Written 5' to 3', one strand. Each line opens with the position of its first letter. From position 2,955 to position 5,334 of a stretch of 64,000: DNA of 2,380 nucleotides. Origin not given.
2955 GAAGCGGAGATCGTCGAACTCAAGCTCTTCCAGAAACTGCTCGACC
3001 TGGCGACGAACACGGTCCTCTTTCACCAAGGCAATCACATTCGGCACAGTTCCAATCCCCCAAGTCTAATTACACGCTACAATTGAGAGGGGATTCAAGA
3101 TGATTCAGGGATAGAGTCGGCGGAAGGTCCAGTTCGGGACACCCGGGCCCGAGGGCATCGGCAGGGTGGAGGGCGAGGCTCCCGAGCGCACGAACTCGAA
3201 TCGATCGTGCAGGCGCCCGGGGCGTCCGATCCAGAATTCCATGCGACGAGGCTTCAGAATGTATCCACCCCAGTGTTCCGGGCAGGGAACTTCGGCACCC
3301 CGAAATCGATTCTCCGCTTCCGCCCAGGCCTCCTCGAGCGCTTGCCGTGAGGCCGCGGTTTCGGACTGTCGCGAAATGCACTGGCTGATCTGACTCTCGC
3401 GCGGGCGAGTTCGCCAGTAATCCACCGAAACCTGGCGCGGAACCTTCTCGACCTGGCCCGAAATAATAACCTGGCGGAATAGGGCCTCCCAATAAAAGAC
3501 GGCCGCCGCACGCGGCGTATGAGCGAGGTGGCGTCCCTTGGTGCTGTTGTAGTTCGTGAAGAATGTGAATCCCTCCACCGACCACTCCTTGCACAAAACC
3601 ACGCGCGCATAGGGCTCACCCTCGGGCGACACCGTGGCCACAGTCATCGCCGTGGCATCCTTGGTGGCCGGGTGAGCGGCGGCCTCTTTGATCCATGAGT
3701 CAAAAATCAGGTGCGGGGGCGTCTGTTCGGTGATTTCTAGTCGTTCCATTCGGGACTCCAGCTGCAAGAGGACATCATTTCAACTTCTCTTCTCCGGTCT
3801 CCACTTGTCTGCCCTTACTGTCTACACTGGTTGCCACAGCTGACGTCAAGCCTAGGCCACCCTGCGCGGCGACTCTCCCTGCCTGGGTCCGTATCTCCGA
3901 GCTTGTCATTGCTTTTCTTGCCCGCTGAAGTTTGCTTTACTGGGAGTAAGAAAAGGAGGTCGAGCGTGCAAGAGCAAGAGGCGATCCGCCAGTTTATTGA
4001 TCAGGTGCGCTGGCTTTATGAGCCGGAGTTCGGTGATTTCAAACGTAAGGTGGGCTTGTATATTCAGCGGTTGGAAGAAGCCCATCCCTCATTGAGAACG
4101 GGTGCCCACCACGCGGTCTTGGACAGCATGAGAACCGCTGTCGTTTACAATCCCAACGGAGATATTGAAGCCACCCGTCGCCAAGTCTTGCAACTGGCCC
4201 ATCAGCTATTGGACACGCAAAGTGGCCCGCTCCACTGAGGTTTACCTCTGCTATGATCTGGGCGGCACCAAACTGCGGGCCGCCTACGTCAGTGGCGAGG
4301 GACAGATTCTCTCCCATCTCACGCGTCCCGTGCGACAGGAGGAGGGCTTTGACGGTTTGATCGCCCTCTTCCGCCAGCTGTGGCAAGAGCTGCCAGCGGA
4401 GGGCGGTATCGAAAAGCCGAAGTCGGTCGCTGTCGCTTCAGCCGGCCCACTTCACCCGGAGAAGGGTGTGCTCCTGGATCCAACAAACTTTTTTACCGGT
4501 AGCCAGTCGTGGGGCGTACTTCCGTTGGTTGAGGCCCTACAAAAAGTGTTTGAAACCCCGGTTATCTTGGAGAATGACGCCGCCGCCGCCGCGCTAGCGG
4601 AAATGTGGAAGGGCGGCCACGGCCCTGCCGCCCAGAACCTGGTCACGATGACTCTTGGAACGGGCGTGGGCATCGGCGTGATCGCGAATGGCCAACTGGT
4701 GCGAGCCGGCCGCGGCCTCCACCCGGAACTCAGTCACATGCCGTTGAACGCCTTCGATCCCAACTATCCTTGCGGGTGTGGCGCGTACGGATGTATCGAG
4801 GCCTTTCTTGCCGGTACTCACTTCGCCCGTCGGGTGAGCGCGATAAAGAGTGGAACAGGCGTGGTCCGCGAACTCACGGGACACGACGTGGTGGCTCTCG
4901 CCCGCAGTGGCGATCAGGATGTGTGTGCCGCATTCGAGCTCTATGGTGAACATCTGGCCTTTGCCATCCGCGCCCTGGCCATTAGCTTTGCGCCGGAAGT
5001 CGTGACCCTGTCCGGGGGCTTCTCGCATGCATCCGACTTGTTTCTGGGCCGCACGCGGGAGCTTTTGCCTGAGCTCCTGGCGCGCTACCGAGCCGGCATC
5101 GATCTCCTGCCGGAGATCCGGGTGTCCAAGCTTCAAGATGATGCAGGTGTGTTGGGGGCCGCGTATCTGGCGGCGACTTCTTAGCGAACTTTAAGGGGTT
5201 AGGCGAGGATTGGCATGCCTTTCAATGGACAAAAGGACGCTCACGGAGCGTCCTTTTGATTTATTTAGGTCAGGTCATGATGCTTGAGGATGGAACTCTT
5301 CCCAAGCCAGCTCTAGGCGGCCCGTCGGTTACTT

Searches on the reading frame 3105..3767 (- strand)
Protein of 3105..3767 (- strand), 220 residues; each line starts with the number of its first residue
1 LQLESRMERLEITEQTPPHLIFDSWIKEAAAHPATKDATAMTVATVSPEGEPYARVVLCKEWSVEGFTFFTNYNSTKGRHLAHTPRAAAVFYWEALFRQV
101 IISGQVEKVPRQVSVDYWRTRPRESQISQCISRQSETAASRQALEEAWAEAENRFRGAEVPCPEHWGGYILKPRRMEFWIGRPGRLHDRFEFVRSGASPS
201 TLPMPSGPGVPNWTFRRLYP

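Call 22: search_protein_families(library=pfam, proteins=[window:3105-3767:-], max_evalue=0.00001)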
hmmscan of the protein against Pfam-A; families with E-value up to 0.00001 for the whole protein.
window:3105-3767:- (220 aa): 3 families
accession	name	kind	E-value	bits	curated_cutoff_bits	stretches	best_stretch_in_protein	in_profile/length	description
PF01243.27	PNPOx_N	-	1.1e-20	74.7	28.1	1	35-150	9-115/120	Pyridoxamine 5'-phosphate oxidase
PF10590.14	PNP_phzG_C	-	3.1e-16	59.5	27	1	166-220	1-42/42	Pyridoxine 5'-phosphate oxidase C-terminal dimerisation region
PF12766.13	Pyridox_oxase_2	-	1.6e-06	29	26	1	27-107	9-97/100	Pyridoxamine 5'-phosphate oxidase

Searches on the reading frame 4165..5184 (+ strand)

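Call 22: search_protein_families(library=pfam, proteins=[window:4165-5184:+], max_evalue=0.00001)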
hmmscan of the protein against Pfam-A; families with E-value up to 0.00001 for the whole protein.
window:4165-5184:+ (339 aa): 1 family
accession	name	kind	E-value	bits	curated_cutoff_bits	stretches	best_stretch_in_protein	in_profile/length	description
PF00480.26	ROK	-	9.9e-53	180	22.9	1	27-337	1-292/294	ROK family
